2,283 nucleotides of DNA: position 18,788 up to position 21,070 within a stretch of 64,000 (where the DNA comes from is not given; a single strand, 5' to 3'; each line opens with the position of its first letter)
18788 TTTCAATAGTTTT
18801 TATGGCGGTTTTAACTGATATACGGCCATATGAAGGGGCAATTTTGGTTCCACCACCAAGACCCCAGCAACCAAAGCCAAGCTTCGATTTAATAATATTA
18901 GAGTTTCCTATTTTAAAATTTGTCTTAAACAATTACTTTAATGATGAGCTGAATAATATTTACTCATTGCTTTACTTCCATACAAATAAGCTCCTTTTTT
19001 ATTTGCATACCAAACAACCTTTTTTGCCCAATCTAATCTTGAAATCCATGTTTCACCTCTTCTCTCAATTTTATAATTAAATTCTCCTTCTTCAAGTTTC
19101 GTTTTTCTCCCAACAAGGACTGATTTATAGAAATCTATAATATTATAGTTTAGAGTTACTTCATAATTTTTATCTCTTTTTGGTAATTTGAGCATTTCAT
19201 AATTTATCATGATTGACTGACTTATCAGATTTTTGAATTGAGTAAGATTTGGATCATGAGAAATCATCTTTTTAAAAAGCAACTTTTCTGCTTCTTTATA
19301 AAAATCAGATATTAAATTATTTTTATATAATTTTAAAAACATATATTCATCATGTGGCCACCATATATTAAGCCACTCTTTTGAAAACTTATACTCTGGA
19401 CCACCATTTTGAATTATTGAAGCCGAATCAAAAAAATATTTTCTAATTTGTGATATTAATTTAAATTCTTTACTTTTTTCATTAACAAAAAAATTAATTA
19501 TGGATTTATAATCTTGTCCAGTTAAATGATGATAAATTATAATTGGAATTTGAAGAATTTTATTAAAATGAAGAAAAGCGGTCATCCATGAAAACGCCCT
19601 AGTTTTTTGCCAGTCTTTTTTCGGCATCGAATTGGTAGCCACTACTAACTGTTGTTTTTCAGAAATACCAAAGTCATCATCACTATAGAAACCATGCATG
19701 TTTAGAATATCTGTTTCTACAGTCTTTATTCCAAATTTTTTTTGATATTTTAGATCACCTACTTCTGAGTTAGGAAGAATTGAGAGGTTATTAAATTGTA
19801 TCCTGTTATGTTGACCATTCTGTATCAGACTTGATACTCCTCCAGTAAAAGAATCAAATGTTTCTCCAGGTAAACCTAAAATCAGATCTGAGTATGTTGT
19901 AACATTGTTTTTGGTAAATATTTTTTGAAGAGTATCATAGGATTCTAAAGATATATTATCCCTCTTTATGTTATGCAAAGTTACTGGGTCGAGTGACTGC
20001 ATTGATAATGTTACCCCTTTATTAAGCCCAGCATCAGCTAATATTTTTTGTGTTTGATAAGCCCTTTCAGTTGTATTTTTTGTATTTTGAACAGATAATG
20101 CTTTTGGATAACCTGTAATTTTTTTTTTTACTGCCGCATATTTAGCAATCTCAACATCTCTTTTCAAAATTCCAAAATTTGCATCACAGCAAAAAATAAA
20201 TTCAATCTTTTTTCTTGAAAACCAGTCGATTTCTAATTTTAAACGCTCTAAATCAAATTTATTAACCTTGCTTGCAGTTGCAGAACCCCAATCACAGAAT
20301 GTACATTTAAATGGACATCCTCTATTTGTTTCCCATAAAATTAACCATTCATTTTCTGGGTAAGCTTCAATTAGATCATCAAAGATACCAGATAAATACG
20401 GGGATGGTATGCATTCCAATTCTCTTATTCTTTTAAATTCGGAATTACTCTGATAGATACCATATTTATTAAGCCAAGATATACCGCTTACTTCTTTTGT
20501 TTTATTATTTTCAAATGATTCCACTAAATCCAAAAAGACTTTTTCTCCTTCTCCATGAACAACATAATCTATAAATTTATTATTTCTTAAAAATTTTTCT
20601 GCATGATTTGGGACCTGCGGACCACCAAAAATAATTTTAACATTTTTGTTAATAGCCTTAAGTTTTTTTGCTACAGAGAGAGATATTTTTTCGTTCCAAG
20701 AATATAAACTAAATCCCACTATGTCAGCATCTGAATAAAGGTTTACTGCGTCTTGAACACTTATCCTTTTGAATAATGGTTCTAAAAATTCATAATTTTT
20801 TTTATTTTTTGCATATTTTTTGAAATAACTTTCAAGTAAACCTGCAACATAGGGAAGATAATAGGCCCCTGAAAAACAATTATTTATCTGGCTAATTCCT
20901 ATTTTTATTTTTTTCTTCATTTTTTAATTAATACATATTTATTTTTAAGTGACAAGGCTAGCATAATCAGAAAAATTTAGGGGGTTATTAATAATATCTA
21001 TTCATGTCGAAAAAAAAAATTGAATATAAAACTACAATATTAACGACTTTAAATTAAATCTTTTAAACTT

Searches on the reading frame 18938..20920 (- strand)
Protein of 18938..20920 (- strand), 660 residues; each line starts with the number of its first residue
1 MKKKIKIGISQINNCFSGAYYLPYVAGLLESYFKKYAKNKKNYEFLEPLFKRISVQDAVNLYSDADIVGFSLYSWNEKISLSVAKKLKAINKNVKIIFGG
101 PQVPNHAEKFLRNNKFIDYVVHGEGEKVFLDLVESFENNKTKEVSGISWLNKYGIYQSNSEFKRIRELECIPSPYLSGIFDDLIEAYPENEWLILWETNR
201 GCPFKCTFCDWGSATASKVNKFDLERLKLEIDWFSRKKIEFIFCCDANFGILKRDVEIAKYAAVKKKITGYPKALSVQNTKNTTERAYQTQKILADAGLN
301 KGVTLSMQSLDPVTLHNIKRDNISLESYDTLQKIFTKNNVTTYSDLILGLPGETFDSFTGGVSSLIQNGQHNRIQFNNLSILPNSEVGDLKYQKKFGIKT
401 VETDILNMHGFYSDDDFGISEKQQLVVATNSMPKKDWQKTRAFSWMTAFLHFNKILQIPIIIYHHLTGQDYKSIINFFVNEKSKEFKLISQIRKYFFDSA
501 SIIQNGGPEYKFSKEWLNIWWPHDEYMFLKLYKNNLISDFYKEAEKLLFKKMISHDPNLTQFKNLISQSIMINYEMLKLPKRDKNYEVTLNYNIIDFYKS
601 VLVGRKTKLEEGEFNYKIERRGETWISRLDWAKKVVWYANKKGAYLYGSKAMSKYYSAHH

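Call 37: search_protein_families(library=pfam, proteins=[window:18938-20920:-], max_evalue=0.00001)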
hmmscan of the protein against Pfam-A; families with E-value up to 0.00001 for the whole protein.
window:18938-20920:- (660 aa): 2 families
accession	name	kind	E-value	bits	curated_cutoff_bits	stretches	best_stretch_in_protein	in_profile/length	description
PF02310.24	B12-binding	-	2e-12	47.4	32.1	1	64-132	51-120/121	B12 binding domain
PF04055.27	Radical_SAM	-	4.2e-12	47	29.5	1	198-358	3-159/166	Radical SAM superfamily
